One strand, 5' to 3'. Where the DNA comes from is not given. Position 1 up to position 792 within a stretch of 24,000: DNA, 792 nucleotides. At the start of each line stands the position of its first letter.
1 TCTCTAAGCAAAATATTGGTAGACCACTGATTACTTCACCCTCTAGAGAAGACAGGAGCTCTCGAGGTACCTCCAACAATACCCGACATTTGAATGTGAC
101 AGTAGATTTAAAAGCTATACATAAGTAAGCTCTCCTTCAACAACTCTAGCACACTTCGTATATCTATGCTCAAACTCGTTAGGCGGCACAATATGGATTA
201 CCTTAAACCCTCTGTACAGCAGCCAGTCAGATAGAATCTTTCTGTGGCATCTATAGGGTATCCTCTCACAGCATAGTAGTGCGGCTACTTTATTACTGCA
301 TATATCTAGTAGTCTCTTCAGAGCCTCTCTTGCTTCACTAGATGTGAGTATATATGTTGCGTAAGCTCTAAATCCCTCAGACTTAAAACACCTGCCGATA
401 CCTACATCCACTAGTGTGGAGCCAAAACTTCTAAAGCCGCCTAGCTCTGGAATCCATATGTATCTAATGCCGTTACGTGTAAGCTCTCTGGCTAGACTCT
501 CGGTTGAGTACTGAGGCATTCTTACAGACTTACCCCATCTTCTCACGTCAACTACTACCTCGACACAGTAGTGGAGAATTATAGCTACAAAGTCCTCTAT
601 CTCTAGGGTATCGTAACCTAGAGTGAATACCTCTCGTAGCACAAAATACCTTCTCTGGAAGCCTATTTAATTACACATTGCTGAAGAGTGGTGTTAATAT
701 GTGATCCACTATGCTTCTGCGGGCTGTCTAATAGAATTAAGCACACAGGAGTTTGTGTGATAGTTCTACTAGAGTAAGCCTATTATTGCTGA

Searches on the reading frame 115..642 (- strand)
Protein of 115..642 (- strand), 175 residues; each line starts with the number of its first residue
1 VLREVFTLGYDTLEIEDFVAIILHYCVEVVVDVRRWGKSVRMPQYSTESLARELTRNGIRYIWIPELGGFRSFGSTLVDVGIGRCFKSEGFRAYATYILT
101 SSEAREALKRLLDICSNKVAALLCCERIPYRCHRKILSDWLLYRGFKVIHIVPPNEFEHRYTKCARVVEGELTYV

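Call 48: find_encoding_contigs(protein=window:115-642:-, flank=10000, max_places=1)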
Protein window:115-642:- (175 aa): 5 contigs read that carry it; 1 place shown.
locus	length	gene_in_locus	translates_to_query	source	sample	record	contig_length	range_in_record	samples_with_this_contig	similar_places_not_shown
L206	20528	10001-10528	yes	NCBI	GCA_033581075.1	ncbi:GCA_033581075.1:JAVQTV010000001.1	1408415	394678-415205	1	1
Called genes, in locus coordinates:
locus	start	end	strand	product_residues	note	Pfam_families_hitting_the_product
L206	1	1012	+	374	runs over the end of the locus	PF01855:POR_N, PF02780:Transketolase_C (weak), PF17147:PFOR_II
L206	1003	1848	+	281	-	PF02775:TPP_enzyme_C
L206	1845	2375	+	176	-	PF01558:POR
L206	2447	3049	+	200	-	-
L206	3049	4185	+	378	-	-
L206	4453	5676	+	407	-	PF00266:Aminotran_5, PF01212:Beta_elim_lyase (weak)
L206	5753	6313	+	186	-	PF01592:NifU_N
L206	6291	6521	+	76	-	-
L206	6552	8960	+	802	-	PF00403:HMA, PF00122:E1-E2_ATPase, PF00702:Hydrolase, PF08282:Hydrolase_3 (faint)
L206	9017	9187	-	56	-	PF04945:YHS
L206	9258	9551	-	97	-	-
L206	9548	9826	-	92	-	PF01998:DUF131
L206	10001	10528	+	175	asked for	PF04343:DUF488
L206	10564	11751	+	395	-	PF00155:Aminotran_1_2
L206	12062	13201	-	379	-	PF01266:DAO, PF13450:NAD_binding_8 (faint)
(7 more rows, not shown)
